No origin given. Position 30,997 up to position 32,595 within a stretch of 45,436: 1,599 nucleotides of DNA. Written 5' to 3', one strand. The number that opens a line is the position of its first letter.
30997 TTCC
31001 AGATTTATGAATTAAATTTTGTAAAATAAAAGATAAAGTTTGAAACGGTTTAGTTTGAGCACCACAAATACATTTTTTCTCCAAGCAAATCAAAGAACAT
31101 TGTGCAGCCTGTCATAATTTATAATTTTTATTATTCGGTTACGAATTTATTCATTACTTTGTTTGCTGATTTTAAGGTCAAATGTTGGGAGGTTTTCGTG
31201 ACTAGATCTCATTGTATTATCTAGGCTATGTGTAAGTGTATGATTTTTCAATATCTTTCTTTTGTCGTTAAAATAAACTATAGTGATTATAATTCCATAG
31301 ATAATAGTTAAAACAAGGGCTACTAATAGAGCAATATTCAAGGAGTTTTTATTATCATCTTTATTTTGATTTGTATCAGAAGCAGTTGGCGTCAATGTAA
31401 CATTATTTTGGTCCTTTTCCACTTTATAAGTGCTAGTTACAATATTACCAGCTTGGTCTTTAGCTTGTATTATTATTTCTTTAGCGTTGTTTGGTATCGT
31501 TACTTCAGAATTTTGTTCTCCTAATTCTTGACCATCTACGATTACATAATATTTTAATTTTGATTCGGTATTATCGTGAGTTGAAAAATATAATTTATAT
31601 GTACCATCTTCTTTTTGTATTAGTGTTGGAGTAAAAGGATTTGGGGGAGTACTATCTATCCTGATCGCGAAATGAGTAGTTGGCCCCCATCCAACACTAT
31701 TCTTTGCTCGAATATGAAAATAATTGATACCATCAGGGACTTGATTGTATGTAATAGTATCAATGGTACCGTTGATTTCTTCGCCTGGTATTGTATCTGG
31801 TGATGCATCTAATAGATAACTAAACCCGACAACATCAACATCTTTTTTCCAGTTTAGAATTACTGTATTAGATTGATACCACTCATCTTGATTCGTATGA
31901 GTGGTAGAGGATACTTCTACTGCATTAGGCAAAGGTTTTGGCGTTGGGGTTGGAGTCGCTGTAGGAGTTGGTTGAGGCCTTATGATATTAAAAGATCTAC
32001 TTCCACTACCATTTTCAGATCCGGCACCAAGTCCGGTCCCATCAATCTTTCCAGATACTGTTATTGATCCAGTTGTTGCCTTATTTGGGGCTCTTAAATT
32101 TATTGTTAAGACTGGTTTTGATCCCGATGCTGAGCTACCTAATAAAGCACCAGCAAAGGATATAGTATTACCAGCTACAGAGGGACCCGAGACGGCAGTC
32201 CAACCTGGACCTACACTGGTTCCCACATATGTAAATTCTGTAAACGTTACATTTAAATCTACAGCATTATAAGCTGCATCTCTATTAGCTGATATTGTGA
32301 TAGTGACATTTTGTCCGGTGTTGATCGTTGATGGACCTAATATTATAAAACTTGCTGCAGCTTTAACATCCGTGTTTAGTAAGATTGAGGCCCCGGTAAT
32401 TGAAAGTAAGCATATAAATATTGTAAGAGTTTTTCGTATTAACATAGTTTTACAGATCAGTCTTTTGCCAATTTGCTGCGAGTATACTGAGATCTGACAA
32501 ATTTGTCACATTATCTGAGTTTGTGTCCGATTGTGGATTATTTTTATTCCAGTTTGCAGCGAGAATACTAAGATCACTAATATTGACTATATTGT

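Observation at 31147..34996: Dockerin-tagged S8 protease next to a membrane-anchored cohesin-like protein: a possible two-gene surface-display module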

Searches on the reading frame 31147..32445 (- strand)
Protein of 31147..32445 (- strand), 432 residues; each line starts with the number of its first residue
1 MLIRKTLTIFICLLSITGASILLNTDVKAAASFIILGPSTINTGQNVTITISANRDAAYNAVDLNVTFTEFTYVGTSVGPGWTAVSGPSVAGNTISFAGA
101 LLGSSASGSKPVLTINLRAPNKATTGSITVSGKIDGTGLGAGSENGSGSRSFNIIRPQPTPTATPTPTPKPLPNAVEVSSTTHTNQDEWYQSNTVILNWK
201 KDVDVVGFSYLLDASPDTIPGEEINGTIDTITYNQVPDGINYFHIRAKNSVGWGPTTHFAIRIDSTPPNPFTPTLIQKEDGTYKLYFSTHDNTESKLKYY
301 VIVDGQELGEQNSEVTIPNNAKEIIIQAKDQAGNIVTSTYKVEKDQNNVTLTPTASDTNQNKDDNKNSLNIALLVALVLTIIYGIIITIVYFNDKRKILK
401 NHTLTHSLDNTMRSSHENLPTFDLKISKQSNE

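Call 3: search_protein_families(library=pfam, proteins=[window:31147-32445:-], max_evalue=1)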
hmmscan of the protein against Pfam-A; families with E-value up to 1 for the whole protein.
window:31147-32445:- (432 aa): 8 families
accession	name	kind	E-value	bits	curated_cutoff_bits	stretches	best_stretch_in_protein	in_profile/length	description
PF00630.25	Filamin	-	0.0081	17.4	26.9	1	241-307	23-86/93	Filamin/ABP280 repeat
PF11628.13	TCR_zetazeta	-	0.017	15.2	25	1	381-395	13-27/31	T-cell surface glycoprotein CD3 zeta chain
PF14610.12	Psg1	-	0.034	14.4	30.1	1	271-398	79-185/186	Ykl077w/Psg1 (Pma1 Stabilization in Golgi)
PF15102.11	TMEM154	-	0.043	14.1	30.3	1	327-417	19-114/153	TMEM154 protein family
PF23619.1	Ig_VWA7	-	0.075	13.7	27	1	17-72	48-101/104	VWA7 Ig-like domain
PF16101.10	PRIMA1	-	0.082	13.1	38.6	0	156-197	60-101/158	Proline-rich membrane anchor 1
PF06024.17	Orf78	-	0.15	12.8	29.4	1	344-392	35-84/101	Orf78 (ac78)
PF20563.3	DUF6773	-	0.33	11.2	27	0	356-394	75-113/163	Family of unknown function (DUF6773)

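Call 4: search_protein_families(library=ncbifam, proteins=[window:31147-32445:-], max_evalue=1)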
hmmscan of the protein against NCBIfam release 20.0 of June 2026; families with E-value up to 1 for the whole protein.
window:31147-32445:- (432 aa): 2 families
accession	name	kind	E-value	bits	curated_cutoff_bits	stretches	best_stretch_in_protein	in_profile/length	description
NF038305.1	HpsJ_fam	subfamily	0.023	14.6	60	1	302-386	144-228/234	HpsJ family protein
NF038270.1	membran_MsaC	subfamily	0.079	12.7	45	1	8-77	7-72/130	Msa family membrane protein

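Call 8: find_homologous_proteins(query=window:31147-32445:-, max_evalue=0.001)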
Query window:31147-32445:- (432 aa): 15 proteins with E <= 0.001 among 8000 candidates.
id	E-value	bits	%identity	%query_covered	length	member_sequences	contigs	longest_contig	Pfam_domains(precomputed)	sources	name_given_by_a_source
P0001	9.3e-270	912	97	100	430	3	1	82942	-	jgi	jgi:hypothetical protein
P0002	1.4e-196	671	79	93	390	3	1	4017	-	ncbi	-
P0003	3.5e-106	374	48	92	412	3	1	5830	-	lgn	-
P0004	5.8e-95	337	41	98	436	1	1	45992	-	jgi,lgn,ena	-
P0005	5.3e-94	334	43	85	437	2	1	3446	-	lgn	-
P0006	2.1e-84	302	39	92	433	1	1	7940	-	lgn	-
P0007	5.0e-75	271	39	84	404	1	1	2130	-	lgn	-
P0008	6.4e-74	267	39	90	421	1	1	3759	-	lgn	-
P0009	9.4e-74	267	39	79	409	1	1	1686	-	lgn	-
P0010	9.2e-70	254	39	90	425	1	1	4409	-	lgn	-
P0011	3.6e-62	229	36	82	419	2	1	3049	-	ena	-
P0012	5.7e-23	100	30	75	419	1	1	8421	PF00963.25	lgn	-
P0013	2.3e-17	81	37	38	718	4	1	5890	PF00963.25,PF19077.7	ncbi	-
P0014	4.0e-13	67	26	78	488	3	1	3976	PF19077.7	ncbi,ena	-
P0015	5.4e-13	67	31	38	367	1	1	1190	-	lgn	-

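Call 9: search_solved_structures(query=window:31147-32445:-, max_evalue=10, show_alignments=3)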
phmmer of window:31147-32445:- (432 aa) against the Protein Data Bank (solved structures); distinct sequences matched with E-value up to 10: 6.
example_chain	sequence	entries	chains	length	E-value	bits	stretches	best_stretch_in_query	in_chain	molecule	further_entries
3ife_A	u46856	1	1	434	0.13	14.3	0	176-221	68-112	Peptidase T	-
6wwa_Y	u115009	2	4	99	0.45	12.5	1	133-179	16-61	Shieldin complex subunit 2,Shieldin complex subunit 3 chimera | Shieldin complex subunit 2, Shieldin complex subunit 3 chimera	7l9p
5jym_B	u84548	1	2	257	1.4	10.9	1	128-193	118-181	Antibody scFv TSP11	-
1go5_A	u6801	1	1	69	1.5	10.8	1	157-211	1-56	TIP ASSOCIATING PROTEIN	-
2n28_A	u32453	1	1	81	2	10.4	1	372-415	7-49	Protein Vpu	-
3jd5_f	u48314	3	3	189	2.2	10.3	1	139-163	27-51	28S ribosomal protein S28, mitochondrial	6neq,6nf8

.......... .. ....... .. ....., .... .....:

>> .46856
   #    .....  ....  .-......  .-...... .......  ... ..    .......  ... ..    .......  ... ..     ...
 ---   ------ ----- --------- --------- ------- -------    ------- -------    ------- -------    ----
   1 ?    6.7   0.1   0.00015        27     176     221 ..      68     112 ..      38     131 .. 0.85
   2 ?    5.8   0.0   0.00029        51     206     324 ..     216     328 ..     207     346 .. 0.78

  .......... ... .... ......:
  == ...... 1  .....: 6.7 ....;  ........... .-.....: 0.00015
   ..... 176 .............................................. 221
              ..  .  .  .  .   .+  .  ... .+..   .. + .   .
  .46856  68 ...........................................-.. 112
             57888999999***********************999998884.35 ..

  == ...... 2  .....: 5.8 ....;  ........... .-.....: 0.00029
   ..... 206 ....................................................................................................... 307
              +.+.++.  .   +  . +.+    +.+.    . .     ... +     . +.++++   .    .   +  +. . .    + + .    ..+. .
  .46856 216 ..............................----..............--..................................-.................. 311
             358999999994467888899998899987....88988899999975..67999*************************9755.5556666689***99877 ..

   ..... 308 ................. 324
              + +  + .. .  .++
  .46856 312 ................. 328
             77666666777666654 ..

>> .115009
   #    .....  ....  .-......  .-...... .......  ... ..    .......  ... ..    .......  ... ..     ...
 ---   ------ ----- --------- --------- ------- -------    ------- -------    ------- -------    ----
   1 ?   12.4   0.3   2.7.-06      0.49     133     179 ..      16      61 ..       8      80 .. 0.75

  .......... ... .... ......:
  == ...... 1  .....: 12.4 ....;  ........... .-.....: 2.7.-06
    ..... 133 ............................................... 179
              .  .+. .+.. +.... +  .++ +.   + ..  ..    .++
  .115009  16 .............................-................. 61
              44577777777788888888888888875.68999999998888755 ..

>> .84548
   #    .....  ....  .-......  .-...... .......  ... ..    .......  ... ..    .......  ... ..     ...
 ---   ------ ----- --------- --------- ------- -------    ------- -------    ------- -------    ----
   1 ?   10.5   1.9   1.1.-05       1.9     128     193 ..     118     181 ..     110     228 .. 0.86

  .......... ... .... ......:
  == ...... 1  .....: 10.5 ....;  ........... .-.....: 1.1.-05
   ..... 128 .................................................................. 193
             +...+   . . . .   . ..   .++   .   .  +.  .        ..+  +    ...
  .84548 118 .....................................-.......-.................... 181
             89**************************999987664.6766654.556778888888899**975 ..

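Call 11: search_protein_families(library=pfam, alignment_id=A1, max_evalue=0.1)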
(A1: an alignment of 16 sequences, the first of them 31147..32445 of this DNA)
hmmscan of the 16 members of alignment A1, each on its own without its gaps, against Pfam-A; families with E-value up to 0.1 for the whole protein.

A. member 1, window:31147-32445:- (432 aa): 6 families
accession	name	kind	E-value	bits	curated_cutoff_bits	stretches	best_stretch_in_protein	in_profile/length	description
PF00630.25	Filamin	-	0.0081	17.4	26.9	0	241-307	23-86/93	Filamin/ABP280 repeat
PF11628.13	TCR_zetazeta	-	0.017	15.2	25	1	381-395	13-27/31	T-cell surface glycoprotein CD3 zeta chain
PF14610.12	Psg1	-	0.034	14.4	30.1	1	271-398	79-185/186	Ykl077w/Psg1 (Pma1 Stabilization in Golgi)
PF15102.11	TMEM154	-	0.043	14.1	30.3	1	327-417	19-114/153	TMEM154 protein family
PF23619.1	Ig_VWA7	-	0.075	13.7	27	0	17-72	48-101/104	VWA7 Ig-like domain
PF16101.10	PRIMA1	-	0.082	13.1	38.6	0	156-197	60-101/158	Proline-rich membrane anchor 1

B. families by the number of members that match (of 16 scanned): 22 families
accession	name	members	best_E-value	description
PF11628.13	TCR_zetazeta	5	0.0019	T-cell surface glycoprotein CD3 zeta chain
PF19077.6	Big_13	3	2.5e-07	Bacterial Ig-like domain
PF00630.25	Filamin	3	0.00076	Filamin/ABP280 repeat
PF15102.11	TMEM154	3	0.011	TMEM154 protein family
PF00963.24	Cohesin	2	1.2e-09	Cohesin domain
PF23619.1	Ig_VWA7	2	0.0043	VWA7 Ig-like domain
PF14610.12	Psg1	2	0.027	Ykl077w/Psg1 (Pma1 Stabilization in Golgi)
PF16101.10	PRIMA1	2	0.077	Proline-rich membrane anchor 1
PF15418.12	DUF4625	1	0.005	Domain of unknown function (DUF4625)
PF24421.1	Ig_J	1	0.017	Tip attachment protein J, Ig-like domain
PF07219.19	HemY_N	1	0.02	HemY protein N-terminus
PF02009.21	RIFIN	1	0.022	Rifin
PF07584.16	BatA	1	0.022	Aerotolerance regulator N-terminal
PF02790.20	COX2_TM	1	0.027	Cytochrome C oxidase subunit II, transmembrane domain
PF04277.18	OAD_gamma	1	0.034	Oxaloacetate decarboxylase, gamma chain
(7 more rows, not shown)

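Call 12: search_solved_structures(query=A1, max_evalue=1, show_alignments=3)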
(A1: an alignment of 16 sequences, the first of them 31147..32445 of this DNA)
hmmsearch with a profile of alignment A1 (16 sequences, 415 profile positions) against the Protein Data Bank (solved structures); distinct sequences matched with E-value up to 1: 7.
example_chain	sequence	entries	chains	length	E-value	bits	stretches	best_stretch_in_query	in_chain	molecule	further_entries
2xdh_A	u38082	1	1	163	0.00087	21.3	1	31-145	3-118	COHESIN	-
6v3p_C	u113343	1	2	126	0.026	16.4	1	263-347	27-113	IgA FC receptor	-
5iuc_A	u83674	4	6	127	0.036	16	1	287-345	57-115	Platelet binding protein GspB | Platelet binding protein GspB - Siglec domain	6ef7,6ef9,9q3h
4u3h_A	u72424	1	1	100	0.053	15.4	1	185-251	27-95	FN3con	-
1x5k_A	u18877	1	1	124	0.15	13.9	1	198-251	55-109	Neogenin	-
2crz_A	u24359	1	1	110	0.19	13.6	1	197-250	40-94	Fibronectin type-III domain containing protein 3a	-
2ede_A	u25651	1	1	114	0.47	12.3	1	202-250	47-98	Netrin receptor DCC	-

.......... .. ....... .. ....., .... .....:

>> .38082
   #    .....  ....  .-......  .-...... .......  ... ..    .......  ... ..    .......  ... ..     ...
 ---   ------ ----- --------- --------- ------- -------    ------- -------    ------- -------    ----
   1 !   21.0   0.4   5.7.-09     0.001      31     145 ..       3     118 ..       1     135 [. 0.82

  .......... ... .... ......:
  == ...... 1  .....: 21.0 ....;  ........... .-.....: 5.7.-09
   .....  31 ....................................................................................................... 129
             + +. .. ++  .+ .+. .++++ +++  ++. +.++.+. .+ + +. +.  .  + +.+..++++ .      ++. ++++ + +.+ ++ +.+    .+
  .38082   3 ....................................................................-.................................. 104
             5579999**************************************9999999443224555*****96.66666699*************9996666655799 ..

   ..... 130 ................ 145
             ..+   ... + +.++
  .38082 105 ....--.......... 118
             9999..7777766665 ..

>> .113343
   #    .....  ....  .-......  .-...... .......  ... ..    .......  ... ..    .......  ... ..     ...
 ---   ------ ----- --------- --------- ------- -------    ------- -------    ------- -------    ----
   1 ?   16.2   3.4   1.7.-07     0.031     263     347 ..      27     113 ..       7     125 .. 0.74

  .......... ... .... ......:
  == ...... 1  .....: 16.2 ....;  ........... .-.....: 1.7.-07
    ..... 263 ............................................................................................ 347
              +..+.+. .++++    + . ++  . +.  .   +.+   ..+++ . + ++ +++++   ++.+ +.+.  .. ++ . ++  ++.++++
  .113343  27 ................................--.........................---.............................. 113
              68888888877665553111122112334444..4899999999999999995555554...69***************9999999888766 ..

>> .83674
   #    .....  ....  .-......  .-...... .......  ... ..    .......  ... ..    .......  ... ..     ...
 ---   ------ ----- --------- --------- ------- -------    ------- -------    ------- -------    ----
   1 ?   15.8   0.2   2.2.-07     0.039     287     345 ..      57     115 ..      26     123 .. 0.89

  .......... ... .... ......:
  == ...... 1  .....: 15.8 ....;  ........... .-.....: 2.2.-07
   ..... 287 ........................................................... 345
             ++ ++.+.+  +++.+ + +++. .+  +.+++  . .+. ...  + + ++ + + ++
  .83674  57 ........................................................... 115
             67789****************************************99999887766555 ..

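Call 13: find_encoding_contigs(protein=P0004, flank=8000, max_places=3)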
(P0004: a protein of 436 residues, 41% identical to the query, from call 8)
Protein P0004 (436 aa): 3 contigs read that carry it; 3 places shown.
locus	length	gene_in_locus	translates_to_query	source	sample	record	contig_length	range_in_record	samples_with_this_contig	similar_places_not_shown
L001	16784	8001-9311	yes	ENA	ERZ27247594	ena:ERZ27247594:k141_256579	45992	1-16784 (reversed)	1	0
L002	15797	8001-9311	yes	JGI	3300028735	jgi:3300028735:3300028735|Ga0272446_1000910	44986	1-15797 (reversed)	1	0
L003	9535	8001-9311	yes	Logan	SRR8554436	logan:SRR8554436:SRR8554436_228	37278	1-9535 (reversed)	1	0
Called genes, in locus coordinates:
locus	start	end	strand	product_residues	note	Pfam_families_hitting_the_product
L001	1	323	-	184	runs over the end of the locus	PF04011:LemA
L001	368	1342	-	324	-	PF02222:ATP-grasp (faint), PF08443:RimK, PF02955:GSH-S_ATP, PF14398:ATPgrasp_YheCD (faint), PF07478:Dala_Dala_lig_C (weak)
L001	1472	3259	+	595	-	PF08443:RimK, PF02655:ATP-grasp_3 (weak), PF02955:GSH-S_ATP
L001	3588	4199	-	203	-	PF00702:Hydrolase, PF06888:Put_Phosphatase (faint), PF12710:HAD (weak), PF13419:HAD_2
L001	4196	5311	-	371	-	PF13091:PLDc_2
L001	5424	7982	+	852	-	PF00082:Peptidase_S8, PF19077:Big_13 (weak)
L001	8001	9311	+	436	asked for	-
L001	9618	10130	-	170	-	PF00380:Ribosomal_S9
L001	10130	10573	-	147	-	PF00572:Ribosomal_L13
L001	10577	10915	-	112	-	PF01196:Ribosomal_L17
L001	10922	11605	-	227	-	PF01193:RNA_pol_L, PF01000:RNA_pol_A_bac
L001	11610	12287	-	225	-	PF00163:Ribosomal_S4, PF01479:S4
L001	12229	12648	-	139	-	PF00411:Ribosomal_S11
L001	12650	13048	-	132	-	PF00416:Ribosomal_S13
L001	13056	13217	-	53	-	PF00444:Ribosomal_L36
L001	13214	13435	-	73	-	PF01176:eIF-1a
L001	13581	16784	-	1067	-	?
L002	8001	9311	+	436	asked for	-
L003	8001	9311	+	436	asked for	-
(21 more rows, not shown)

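Call 14: find_encoding_contigs(protein=P0001, flank=8000, max_places=3)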
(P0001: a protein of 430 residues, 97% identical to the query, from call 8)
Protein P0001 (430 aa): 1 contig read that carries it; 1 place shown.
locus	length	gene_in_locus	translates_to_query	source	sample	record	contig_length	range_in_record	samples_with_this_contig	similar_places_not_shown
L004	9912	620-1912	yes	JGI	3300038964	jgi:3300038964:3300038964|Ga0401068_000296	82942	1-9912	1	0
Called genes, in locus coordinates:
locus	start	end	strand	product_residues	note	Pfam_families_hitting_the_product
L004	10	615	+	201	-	PF15418:DUF4625 (faint), PF19077:Big_13 (weak)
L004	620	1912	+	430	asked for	-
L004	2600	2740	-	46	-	-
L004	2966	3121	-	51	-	-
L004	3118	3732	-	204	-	-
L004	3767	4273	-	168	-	PF00155:Aminotran_1_2, PF01053:Cys_Met_Meta_PP (weak), PF01041:DegT_DnrJ_EryC1, PF01212:Beta_elim_lyase (weak), PF00266:Aminotran_5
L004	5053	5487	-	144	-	PF00380:Ribosomal_S9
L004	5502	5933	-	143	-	PF00572:Ribosomal_L13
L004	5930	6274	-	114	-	PF01196:Ribosomal_L17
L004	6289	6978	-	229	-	PF01193:RNA_pol_L, PF01000:RNA_pol_A_bac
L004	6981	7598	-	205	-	PF00163:Ribosomal_S4, PF01479:S4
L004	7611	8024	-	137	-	PF00411:Ribosomal_S11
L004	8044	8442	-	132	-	PF00416:Ribosomal_S13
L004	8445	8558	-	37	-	-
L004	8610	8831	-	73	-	PF01176:eIF-1a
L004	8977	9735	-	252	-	PF00557:Peptidase_M24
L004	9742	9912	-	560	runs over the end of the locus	PF00344:SecY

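Call 15: find_encoding_contigs(protein=P0012, flank=8000, max_places=2)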
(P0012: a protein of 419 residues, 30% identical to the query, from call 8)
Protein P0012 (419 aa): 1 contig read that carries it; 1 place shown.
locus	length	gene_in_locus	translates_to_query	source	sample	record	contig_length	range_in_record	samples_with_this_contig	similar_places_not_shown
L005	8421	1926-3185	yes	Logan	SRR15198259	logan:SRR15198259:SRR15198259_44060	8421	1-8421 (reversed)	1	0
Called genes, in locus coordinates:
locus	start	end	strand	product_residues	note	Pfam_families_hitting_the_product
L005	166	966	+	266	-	PF00963:Cohesin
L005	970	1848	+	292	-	-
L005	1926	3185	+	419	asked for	PF00963:Cohesin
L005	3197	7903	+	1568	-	-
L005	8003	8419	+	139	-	?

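Call 16: find_encoding_contigs(protein=P0006, flank=8000, max_places=2)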
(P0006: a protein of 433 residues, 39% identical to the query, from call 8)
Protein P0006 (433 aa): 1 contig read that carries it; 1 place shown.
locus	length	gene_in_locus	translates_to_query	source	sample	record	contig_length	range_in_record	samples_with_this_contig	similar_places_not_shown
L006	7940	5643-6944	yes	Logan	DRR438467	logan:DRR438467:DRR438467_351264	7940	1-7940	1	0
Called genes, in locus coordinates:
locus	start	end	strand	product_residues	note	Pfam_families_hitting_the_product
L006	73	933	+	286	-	PF12729:4HB_MCP_1 (faint)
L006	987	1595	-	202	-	PF00702:Hydrolase, PF12710:HAD, PF13419:HAD_2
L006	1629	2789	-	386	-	PF13091:PLDc_2 (weak)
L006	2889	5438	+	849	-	PF00082:Peptidase_S8, PF12245:Big_3_2 (faint), PF19077:Big_13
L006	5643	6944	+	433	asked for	-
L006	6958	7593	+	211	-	-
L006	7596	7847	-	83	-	-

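Call 17: find_encoding_contigs(protein=P0003, flank=8000, max_places=2)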
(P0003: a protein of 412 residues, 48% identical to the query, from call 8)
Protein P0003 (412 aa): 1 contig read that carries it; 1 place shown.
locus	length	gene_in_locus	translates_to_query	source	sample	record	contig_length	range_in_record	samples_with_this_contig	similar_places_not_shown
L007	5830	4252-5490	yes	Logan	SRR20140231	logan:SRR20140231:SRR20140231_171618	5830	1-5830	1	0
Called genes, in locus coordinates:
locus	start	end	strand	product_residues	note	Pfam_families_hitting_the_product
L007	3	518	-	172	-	?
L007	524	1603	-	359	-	PF13091:PLDc_2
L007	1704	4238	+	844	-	PF00082:Peptidase_S8, PF13750:Big_3_3 (faint), PF19077:Big_13 (weak)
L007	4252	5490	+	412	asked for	-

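Call 18: find_encoding_contigs(protein=P0013, flank=8000, max_places=2)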
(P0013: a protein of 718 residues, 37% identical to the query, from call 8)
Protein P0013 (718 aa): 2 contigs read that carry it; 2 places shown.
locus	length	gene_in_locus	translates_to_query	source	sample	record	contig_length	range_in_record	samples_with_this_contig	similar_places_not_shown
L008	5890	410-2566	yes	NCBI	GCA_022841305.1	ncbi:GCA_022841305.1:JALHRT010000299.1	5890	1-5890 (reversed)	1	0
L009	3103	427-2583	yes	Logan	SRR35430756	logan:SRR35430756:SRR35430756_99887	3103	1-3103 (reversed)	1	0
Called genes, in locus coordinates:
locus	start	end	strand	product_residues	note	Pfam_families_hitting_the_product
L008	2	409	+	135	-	?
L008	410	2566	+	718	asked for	PF00963:Cohesin (weak), PF19077:Big_13 (faint)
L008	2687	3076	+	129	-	-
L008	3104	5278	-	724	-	PF00133:tRNA-synt_1, PF09334:tRNA-synt_1g, PF08264:Anticodon_1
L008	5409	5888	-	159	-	?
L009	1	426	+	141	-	?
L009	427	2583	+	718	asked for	PF00963:Cohesin (weak), PF19077:Big_13 (faint)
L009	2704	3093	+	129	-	-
